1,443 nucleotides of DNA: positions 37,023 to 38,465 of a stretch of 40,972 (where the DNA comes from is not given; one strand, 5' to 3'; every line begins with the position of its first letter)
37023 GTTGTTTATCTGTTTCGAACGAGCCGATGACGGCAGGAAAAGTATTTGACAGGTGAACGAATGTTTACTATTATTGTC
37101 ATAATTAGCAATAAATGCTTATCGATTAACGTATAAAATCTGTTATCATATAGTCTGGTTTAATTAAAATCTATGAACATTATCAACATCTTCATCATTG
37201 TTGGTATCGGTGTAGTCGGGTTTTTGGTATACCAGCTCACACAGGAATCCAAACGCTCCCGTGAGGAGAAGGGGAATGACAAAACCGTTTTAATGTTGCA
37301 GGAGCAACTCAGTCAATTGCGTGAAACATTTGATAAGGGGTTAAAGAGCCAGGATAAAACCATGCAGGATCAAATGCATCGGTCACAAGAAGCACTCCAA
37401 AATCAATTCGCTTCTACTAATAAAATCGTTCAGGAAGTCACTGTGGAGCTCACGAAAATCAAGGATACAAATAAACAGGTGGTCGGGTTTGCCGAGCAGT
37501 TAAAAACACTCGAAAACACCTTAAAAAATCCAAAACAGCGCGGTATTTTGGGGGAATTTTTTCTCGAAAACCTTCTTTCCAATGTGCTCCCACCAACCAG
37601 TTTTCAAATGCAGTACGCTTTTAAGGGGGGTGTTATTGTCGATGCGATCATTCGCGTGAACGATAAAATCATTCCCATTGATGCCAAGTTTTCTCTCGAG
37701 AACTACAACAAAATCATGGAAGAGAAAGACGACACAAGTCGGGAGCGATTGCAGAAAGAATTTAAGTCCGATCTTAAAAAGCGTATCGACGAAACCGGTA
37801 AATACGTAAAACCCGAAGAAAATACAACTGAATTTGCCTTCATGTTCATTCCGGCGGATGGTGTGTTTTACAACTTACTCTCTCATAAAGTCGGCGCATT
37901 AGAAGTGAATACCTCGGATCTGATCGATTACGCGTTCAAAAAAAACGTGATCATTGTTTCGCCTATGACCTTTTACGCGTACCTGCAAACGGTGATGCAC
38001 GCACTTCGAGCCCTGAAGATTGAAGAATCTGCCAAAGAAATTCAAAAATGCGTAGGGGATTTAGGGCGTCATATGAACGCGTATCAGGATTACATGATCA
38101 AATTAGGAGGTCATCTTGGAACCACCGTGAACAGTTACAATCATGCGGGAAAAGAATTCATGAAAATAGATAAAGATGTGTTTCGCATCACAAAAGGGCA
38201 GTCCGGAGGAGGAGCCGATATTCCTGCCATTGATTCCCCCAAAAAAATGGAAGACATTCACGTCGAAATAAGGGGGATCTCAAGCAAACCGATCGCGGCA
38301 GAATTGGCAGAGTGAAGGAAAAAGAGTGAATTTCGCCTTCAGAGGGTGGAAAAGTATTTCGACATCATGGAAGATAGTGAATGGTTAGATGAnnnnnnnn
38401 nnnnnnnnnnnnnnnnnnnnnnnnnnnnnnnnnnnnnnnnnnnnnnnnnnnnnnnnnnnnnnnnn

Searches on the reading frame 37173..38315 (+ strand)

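Call 61: search_protein_families(library=pfam, proteins=[window:37173-38315:+], max_evalue=0.001)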
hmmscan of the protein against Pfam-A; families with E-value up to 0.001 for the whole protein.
window:37173-38315:+ (380 aa): 1 family
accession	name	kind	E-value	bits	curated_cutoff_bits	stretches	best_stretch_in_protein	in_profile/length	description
PF02646.22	RmuC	-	3e-55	187.8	26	1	57-329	3-270/291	RmuC family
